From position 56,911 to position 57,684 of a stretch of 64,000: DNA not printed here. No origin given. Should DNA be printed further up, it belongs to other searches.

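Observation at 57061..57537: PqqD-like peptide-chaperone domain fused in frame to a Tat-type signal and a 27-aa six-cysteine peptide with inhibitor-cystine-knot spacing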

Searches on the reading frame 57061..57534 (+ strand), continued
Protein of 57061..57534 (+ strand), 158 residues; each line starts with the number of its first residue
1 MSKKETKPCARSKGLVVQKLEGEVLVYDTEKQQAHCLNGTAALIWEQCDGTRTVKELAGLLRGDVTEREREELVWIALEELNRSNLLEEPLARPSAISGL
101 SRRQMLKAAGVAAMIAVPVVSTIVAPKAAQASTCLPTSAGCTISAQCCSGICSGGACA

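Call 22: search_protein_families(library=pfam, proteins=[L014:11714-14788:+, L081:8123-9250:+, L016:9048-9875:+, L025:8276-9574:+, L031:3299-4726:+, L003:6857-7465:+, L066:1690-3291:+], max_evalue=0.001)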
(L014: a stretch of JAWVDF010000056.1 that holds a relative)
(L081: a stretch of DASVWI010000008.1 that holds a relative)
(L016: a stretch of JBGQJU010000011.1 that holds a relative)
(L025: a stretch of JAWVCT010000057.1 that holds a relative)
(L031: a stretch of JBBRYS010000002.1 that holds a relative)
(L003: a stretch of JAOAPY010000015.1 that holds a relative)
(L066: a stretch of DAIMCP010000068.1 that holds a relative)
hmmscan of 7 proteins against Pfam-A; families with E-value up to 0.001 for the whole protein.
L014:11714-14788:+ (1025 aa): 1 family
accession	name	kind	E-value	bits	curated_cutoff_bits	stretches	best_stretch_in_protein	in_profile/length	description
PF01364.23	Peptidase_C25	-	4.2e-78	263.6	23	1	686-1023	2-373/374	Peptidase family C25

L081:8123-9250:+ (376 aa): 1 family
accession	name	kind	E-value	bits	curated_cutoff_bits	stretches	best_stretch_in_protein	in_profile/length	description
PF14907.12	NTP_transf_5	-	8.8e-28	98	31.2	1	55-272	3-248/249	Uncharacterised nucleotidyltransferase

L016:9048-9875:+ (276 aa): 0 families

L025:8276-9574:+ (433 aa): 11 families
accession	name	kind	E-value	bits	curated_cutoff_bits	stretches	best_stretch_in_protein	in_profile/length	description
PF13414.12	TPR_11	-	9.8e-10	38.4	26.8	1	121-152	11-42/42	TPR repeat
PF07719.23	TPR_2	-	4.7e-09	36.1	27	1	70-103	1-34/34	Tetratricopeptide repeat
PF13431.12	TPR_17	-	6.3e-07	29.6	24.4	0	59-90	2-33/34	Tetratricopeptide repeat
PF13432.12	TPR_16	-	1.6e-06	28.9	32.7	0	75-137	2-64/65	Tetratricopeptide repeat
PF13428.12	TPR_14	-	2e-06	28.4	23.5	1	71-111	2-42/44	Tetratricopeptide repeat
PF13181.12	TPR_8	-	3.1e-06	27.4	25.7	0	73-102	4-33/34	Tetratricopeptide repeat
PF00515.34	TPR_1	-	7.7e-06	26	27.8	0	70-103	1-34/34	Tetratricopeptide repeat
PF13371.12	TPR_9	-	6.9e-05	23.2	35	1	80-136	5-61/73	Tetratricopeptide repeat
PF14559.12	TPR_19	-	0.00013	22.7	25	0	121-169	8-56/68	Tetratricopeptide repeat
PF13424.12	TPR_12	-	0.00031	21.3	30.1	1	76-135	9-76/77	Tetratricopeptide repeat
PF02018.23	CBM_4_9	-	0.00057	20.7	25.9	1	270-408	2-130/136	Carbohydrate binding domain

L031:3299-4726:+ (476 aa): 1 family
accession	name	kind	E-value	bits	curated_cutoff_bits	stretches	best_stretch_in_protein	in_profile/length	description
PF04932.20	Wzy_C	-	3.1e-22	79.4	31.7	1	235-399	2-149/149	O-Antigen ligase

L003:6857-7465:+ (203 aa): 0 families

L066:1690-3291:+ (534 aa): 1 family
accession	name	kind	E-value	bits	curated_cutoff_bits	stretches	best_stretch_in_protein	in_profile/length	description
PF00953.26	Glycos_transf_4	-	5.3e-36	124.5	27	1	84-239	2-159/160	Glycosyl transferase family 4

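Call 23: search_protein_families(library=ncbifam, proteins=[L014:11714-14788:+, L081:8123-9250:+, L016:9048-9875:+, L025:8276-9574:+, L031:3299-4726:+, L003:6857-7465:+, L066:1690-3291:+], max_evalue=0.001)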
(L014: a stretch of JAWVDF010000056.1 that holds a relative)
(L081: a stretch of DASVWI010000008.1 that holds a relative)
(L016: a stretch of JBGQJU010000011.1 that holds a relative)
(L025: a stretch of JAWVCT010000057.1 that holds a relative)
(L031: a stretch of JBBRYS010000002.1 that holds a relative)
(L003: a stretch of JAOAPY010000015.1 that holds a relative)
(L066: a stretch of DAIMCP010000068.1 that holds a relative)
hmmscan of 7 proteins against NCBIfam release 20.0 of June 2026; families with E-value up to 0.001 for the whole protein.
L014:11714-14788:+ (1025 aa): 2 families
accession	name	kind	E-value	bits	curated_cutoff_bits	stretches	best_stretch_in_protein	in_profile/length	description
NF033707.1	T9SS_sortase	equivalog_domain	3.4e-67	227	420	1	473-1024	160-732/1095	type IX secretion system sortase PorU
NF052324.1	PorU_rel_Nterm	equivalog_domain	2.9e-66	224.2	450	2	445-1002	168-735/879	putative type IX secretion system sortase PorU2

L081:8123-9250:+ (376 aa): 0 families

L016:9048-9875:+ (276 aa): 2 families
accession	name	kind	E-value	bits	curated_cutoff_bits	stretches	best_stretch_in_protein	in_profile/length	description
TIGR04352.1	HprK_rel_A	equivalog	4.3e-16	58.8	200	1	61-172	48-160/280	HprK-related kinase A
TIGR04355.1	HprK_rel_B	hypoth_equivalog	8.9e-05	21.7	200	1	104-152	139-187/351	HprK-related kinase B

L025:8276-9574:+ (433 aa): 6 families
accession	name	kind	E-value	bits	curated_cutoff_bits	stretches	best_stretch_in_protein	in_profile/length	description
TIGR02521.1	type_IV_pilW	equivalog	5.6e-10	39.2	154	1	54-104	49-99/234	type IV pilus biogenesis/stability protein PilW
NF040959.1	MamA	equivalog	5.7e-10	39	200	1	57-161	92-196/204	magnetosome protein MamA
TIGR02552.1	LcrH_SycD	equivalog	1.1e-06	28.4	104.8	1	84-165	32-113/136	SycD/LcrH family type III secretion system chaperone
TIGR02917.1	PEP_TPR_lipo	equivalog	6.9e-06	24.2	312.2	1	62-230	491-667/899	XrtA/PEP-CTERM system TPR-repeat protein PrsT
NF033920.0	C39_PA2778_fam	equivalog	0.00011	21.7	150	1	72-166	158-252/255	PA2778 family cysteine peptidase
NF033758.1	gliding_GltE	equivalog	0.00096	18.2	225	1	55-171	207-323/411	adventurous gliding motility TPR repeat lipoprotein GltE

L031:3299-4726:+ (476 aa): 2 families
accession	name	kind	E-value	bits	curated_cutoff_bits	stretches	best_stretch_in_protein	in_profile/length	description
TIGR00947.1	2A73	equivalog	2.7e-12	46.4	366.4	1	230-462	200-421/425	IctB family putative bicarbonate transporter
TIGR03097.1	PEP_O_lig_1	hypoth_equivalog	2.2e-07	30.1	188.1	1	138-410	112-349/408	putative O-glycosylation ligase, exosortase A system-associated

L003:6857-7465:+ (203 aa): 0 families

L066:1690-3291:+ (534 aa): 3 families
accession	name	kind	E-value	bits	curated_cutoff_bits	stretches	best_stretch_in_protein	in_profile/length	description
TIGR02380.1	ECA_wecA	exception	2.9e-33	115.5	326.05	1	10-339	5-331/346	UDP-N-acetylglucosamine--undecaprenyl-phosphate N-acetylglucosaminephosphotransferase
NF053644.1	MraY_archaea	equivalog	1.7e-24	86.8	450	2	116-314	158-339/340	pseudomurein biosynthesis MraY family phospho-N-acetylmuramoyl-pentapeptide-transferase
TIGR00445.1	mraY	equivalog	2.2e-17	63.5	192.05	1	107-316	94-316/321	phospho-N-acetylmuramoyl-pentapeptide-transferase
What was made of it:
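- On HPr-rel-A system / LPP-type cluster: PF14907 scores 98 bits and TIGR04352 58.8 bits, sub-threshold (calls 22, 23).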

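Call 33: search_protein_families(library=pfam, alignment_id=A3, max_evalue=0.01)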
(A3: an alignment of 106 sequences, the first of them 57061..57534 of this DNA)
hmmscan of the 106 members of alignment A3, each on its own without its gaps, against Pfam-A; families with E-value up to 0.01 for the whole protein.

A. member 1, window:57061-57534:+ (158 aa): 3 families
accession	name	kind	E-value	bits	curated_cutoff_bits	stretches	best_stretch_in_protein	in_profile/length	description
PF05402.18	PqqD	-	5.3e-08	33.5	23.4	1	23-72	1-49/67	Coenzyme PQQ synthesis protein D (PqqD)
PF10518.14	TAT_signal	-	0.00037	20.8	22.7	1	100-114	2-16/21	TAT (twin-arginine translocation) pathway signal sequence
PF11703.13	UPF0506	-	0.0035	18.1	23.2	1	126-157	27-58/59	UPF0506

B. families by the number of members that match (of 106 scanned): 15 families
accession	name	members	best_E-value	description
PF05402.18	PqqD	106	1.7e-11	Coenzyme PQQ synthesis protein D (PqqD)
PF11703.13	UPF0506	60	4.4e-06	UPF0506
PF06357.16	Omega-toxin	18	0.00071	Omega-atracotoxin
PF10518.14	TAT_signal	11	0.00037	TAT (twin-arginine translocation) pathway signal sequence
PF02950.22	Conotoxin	10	0.0015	Conotoxin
PF21782.3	PKMT_2nd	4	0.00071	PKMT, C-terminal winged helix domain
PF04706.18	Dickkopf_N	4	0.0031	Dickkopf N-terminal cysteine-rich region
PF07740.17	Toxin_12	3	0.00097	Ion channel inhibitory toxin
PF10530.14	Toxin_35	3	0.0018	Toxin with inhibitor cystine knot ICK or Knottin scaffold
PF08116.16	Toxin_29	3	0.0075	PhTx neurotoxin family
PF05331.17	DUF742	1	0.0008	Protein of unknown function (DUF742)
PF08087.16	Toxin_18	1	0.0039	Conotoxin O-superfamily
PF25379.1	Adt-1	1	0.0061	Adt-1-like domain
PF01683.23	EB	1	0.0063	EB module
PF17557.7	Conotoxin_I2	1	0.0088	I2-superfamily conotoxins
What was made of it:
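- On Inhibitor cystine knot: Many weak hits across the family (call 33).
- Checked: All 106 relatives scanned also hit it (call 33).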

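Call 39: predict_structure(alignment_id=A3)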
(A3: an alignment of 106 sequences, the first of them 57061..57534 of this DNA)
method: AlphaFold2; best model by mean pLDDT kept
length: 158 residues; sequences in the alignment: 106
mean_pLDDT: 80.5   pTM: 0.64
mean pLDDT of the five models: 80.5, 80.4, 80.0, 79.3, 77.6
residues with pLDDT >= 90: 69; 70-90: 47; 50-70: 34; < 50: 8
segments of 3 or more residues with pLDDT < 50: 1-3, 112-116
pLDDT, mean of each block of 10 residues (from residue 1): 71 92 90 89 93 92 84 89 90 62 58 53 62 82 92 94
secondary structure, 60 per line:
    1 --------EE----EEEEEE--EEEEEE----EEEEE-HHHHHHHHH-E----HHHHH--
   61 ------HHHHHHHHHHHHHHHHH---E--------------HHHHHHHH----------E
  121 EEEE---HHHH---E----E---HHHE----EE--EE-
elements in order: E15-20 E23-28 E33-37 H39-47 H54-58 H67-83 H102-109 E120-124 H128-131
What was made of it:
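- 57088..57330 (+): PqqD/RRE domain, aa 10-90 (three strands then three helices; predicted cytoplasmic). AF2 pLDDT about 90 (call 39).
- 57382..57438 (+): hydrophobic h-region, aa 108-126, containing [V/I]115-x-x-P118-x-V120 and the predicted strand 120-124. AF2 predicts a strand at 120-124 with low pLDDT (call 39).
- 57454..57534 (+): 27-aa core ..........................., aa 132-158; six Cys; no charged residue. Tail pLDDT is 82-94 in the full model (call 39).
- On PqqD/RRE domain (PF05402): AF2 pLDDT about 90 with strands 15-20, 23-28, 33-37 and helices 39-47, 54-58, 67-83 (call 39).
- AF2 places a beta strand at 120-124 (call 39). No coordinates were available, so the partner of strand 120-124 is unknown (call 39).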
